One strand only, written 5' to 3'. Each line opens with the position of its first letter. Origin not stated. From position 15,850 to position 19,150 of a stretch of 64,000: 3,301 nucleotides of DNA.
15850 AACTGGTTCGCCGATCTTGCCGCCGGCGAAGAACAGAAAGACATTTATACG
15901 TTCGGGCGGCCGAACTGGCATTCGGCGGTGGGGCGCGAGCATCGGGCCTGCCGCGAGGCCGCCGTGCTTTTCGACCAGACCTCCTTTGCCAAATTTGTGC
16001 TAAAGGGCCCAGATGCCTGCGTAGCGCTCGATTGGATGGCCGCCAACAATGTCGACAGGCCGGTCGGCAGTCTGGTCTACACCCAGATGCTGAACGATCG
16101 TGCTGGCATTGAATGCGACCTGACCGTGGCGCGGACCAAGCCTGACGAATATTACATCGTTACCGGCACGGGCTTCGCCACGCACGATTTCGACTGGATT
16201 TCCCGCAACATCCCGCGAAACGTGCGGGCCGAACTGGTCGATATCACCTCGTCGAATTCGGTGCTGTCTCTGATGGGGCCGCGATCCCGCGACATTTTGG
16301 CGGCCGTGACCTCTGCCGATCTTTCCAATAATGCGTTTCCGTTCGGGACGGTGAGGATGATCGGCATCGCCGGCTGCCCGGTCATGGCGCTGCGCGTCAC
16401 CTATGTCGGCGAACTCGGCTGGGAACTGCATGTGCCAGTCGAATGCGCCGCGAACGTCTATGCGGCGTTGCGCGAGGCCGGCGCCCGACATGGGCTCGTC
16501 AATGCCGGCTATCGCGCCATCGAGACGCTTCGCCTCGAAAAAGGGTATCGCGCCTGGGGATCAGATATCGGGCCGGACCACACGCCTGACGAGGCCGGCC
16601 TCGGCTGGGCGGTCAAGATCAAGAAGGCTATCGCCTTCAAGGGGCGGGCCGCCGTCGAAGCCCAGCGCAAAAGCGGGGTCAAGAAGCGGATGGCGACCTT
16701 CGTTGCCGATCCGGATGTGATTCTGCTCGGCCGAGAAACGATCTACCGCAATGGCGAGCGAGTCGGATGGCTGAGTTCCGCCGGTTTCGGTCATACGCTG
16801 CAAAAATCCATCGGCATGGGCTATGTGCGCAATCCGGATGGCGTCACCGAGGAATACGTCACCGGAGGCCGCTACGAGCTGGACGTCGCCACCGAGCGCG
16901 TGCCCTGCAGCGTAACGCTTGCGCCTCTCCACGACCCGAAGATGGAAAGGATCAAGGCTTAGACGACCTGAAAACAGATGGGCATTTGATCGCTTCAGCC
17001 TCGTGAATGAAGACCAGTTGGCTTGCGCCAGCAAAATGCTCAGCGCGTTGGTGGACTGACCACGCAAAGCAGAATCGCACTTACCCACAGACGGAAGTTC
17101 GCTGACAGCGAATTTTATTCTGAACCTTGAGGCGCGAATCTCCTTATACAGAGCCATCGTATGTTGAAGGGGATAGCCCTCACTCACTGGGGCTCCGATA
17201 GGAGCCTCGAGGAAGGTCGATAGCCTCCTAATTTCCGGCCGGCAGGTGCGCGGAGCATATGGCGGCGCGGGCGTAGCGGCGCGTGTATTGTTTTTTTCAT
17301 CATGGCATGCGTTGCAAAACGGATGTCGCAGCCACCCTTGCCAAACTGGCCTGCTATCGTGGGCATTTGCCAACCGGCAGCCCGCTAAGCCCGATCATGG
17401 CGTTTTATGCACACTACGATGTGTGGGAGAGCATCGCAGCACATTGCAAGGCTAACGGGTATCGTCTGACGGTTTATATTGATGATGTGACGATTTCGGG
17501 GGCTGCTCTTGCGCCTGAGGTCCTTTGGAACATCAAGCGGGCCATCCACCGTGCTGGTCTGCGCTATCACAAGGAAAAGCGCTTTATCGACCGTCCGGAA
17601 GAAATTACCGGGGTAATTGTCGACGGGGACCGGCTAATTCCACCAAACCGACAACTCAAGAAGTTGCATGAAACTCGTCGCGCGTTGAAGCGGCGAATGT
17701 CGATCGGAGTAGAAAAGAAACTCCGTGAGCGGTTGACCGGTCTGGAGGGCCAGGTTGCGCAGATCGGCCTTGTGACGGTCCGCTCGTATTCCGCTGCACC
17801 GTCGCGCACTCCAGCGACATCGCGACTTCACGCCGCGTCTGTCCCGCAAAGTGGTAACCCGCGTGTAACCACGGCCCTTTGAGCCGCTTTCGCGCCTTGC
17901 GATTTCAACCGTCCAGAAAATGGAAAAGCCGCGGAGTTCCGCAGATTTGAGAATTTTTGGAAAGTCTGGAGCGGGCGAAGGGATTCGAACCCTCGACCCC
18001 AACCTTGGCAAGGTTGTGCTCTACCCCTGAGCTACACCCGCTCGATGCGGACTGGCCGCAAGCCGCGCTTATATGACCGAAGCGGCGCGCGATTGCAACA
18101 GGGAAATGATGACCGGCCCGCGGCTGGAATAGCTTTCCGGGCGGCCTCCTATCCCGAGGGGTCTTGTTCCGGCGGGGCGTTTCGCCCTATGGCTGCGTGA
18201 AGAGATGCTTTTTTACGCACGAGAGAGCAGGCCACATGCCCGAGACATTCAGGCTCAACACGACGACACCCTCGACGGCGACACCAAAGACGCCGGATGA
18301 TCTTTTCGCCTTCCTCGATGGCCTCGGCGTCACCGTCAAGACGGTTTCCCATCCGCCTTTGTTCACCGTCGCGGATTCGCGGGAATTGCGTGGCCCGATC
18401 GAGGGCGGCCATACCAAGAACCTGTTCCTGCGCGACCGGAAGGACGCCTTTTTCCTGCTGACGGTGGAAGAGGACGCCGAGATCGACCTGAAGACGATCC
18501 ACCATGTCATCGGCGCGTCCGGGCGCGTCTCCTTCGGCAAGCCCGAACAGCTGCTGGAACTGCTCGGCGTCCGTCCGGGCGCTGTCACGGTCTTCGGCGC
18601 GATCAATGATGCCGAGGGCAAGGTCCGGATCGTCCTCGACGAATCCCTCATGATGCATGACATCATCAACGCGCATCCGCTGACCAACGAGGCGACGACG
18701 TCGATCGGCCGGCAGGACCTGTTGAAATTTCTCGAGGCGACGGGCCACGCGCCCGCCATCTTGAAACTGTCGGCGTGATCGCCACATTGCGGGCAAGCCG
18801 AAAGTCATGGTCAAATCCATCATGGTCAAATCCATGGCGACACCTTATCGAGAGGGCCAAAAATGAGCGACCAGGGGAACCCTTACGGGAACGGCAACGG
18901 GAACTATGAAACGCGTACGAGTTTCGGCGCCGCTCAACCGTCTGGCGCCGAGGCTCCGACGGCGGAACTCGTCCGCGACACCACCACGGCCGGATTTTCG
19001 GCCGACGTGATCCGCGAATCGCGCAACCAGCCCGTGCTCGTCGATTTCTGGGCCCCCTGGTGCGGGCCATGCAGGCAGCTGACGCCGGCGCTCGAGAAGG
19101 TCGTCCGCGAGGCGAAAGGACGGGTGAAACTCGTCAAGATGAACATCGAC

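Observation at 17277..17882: Retron-type reverse transcriptase relic in a tRNA-Gly island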

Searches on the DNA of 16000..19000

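Call 17: search_rna_families(source=window, start=16000, end=19000, threshold=evalue, max_evalue=1)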
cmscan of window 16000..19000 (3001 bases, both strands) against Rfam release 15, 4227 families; matches with E-value up to 1: 1.
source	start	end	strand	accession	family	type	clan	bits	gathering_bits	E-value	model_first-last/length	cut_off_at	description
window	17970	18041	-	RF00005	tRNA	Gene; tRNA;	CL00001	68.2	29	4.6e-14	1-71/71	no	tRNA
